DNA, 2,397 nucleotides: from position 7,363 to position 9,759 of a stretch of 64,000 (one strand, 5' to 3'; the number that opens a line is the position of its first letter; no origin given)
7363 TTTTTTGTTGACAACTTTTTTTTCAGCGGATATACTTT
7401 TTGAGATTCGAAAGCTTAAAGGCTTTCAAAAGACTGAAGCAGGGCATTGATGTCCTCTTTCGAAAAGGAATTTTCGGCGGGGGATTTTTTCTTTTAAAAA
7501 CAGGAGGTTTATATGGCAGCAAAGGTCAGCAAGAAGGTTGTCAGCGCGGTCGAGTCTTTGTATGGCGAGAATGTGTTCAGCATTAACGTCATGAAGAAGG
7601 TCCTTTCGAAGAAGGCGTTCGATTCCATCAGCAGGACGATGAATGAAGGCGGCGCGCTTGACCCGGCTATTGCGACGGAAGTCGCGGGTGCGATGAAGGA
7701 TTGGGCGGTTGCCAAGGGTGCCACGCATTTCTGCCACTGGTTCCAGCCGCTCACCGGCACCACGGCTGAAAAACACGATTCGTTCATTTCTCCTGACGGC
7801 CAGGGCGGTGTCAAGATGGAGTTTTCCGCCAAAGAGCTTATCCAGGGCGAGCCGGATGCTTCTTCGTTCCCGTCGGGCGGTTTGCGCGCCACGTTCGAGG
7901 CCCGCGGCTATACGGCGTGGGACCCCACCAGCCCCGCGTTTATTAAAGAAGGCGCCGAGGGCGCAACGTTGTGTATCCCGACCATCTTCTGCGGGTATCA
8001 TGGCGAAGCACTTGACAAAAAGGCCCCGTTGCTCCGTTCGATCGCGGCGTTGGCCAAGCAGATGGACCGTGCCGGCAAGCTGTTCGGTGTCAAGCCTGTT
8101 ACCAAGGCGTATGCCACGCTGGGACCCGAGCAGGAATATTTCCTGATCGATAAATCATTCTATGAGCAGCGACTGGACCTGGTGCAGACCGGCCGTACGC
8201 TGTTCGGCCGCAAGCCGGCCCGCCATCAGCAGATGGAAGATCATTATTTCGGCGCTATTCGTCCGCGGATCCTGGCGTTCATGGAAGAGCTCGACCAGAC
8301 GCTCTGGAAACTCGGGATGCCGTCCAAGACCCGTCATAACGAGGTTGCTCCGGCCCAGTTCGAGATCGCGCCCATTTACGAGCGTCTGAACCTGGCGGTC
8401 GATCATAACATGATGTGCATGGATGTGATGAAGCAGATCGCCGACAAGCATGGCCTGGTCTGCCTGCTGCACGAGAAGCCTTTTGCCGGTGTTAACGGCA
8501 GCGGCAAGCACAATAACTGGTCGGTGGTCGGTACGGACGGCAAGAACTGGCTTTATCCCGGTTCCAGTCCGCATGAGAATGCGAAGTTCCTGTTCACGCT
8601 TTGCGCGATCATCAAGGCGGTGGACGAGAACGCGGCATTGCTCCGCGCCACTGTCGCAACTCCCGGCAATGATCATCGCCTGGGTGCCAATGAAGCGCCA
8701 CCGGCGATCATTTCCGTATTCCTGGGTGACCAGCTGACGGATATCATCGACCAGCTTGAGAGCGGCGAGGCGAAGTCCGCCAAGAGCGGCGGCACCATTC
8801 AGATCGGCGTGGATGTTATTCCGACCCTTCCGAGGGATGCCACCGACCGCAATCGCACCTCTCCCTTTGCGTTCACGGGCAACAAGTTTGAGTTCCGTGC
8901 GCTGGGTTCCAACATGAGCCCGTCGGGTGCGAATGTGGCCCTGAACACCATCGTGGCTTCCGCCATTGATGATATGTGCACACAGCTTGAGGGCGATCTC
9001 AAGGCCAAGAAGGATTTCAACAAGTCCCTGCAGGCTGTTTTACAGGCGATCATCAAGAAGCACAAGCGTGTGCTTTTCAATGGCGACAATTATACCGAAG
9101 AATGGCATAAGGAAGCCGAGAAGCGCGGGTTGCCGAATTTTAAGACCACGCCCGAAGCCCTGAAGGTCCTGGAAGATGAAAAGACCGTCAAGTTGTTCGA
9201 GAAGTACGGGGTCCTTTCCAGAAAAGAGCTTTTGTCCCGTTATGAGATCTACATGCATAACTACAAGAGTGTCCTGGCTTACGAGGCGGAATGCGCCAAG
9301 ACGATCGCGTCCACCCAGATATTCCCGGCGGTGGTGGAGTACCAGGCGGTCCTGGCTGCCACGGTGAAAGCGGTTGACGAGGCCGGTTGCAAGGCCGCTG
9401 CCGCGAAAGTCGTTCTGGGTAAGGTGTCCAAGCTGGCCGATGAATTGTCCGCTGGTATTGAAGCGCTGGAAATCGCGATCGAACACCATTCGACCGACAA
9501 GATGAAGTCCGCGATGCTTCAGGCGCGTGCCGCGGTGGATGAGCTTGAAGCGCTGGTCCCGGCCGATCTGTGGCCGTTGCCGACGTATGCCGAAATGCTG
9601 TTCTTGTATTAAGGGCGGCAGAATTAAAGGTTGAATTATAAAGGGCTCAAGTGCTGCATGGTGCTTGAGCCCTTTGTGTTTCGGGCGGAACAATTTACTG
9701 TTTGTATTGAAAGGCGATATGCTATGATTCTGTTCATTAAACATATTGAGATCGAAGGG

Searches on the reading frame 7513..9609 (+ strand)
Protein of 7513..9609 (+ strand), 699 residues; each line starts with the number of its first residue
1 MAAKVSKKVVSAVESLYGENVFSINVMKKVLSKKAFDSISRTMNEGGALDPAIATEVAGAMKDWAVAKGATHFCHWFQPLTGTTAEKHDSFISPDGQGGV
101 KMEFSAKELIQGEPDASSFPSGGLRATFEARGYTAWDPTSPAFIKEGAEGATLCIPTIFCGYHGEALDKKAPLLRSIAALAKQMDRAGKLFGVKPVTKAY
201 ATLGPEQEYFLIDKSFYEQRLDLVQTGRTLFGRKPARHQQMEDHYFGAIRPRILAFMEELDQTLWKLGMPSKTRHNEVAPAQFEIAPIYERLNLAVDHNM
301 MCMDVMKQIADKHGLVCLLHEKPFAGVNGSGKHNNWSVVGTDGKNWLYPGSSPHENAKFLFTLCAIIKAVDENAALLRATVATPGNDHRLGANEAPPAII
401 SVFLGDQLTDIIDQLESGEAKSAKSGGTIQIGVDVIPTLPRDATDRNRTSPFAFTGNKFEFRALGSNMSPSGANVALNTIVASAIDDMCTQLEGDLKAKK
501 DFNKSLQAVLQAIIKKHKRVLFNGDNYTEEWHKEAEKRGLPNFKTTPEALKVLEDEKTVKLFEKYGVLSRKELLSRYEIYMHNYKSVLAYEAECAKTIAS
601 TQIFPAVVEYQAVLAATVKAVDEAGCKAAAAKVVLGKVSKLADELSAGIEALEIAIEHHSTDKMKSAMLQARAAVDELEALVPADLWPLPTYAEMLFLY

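Call 13: find_encoding_contigs(protein=window:7513-9609:+, flank=10000, max_places=1)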
Protein window:7513-9609:+ (699 aa): 9 contigs read that carry it; 1 place shown.
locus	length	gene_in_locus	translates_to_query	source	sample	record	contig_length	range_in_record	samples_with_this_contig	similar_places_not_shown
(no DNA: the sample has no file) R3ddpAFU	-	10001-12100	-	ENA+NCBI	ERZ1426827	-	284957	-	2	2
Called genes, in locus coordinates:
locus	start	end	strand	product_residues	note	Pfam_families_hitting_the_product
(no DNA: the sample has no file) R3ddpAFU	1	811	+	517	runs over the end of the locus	-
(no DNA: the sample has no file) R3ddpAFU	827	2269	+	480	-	-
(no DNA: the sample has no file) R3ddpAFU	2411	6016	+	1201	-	PF01704:UDPGP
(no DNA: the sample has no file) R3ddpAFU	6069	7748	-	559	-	PF13231:PMT_2 (weak), PF07719:TPR_2 (faint), PF13431:TPR_17 (faint), PF00515:TPR_1 (weak), PF13176:TPR_7 (faint), PF13181:TPR_8 (faint), PF13414:TPR_11 (weak), PF13424:TPR_12, +2 more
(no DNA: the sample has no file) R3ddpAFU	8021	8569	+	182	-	PF08823:PG_binding_2 (faint), PF01471:PG_binding_1, PF09374:PG_binding_3 (faint), PF01471:PG_binding_1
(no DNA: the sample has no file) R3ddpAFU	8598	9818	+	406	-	PF01590:GAF, PF13185:GAF_2, PF13492:GAF_3, PF01590:GAF, PF13185:GAF_2, PF13492:GAF_3, PF03861:ANTAR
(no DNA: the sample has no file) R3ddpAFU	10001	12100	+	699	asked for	PF12437:GSIII_N, PF00120:Gln-synt_C, PF18318:Gln-synt_C-ter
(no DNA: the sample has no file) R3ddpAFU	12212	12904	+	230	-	PF00117:GATase, PF07722:Peptidase_C26 (weak)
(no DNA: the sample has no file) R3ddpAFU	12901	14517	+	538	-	PF00795:CN_hydrolase, PF02540:NAD_synthase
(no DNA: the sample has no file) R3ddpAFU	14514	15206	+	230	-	PF00535:Glycos_transf_2, PF13641:Glyco_tranf_2_3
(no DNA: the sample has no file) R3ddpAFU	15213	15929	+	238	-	PF13489:Methyltransf_23, PF08241:Methyltransf_11, PF08242:Methyltransf_12, PF13649:Methyltransf_25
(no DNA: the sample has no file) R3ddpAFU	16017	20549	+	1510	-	PF00310:GATase_2, PF04898:Glu_syn_central, PF01645:Glu_synthase, PF01493:GXGXG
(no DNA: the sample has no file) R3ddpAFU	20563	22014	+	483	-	PF14691:Fer4_20, PF01946:Thi4 (weak), PF00890:FAD_binding_2 (weak), PF01266:DAO (weak), PF03486:HI0933_like (weak), PF07992:Pyr_redox_2, PF12831:FAD_oxidored (weak), PF13450:NAD_binding_8, +4 more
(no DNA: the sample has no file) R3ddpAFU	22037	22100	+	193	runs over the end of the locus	PF13174:TPR_6 (faint), PF13428:TPR_14 (faint), PF00515:TPR_1 (faint), PF07719:TPR_2 (faint), PF13181:TPR_8 (faint), PF13432:TPR_16, PF13414:TPR_11 (faint), PF14559:TPR_19, +1 more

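Call 16: search_protein_families(library=pfam, proteins=[P0110], max_evalue=1)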
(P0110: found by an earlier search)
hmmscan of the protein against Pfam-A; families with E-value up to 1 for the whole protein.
P0110 (424 aa): 2 families
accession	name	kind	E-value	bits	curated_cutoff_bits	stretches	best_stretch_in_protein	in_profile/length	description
PF04021.17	Class_IIIsignal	-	0.0073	16.7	23.7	1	4-24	2-22/27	Class III signal peptide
PF14604.12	SH3_9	-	0.025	14.8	30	0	169-182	36-49/49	Variant SH3 domain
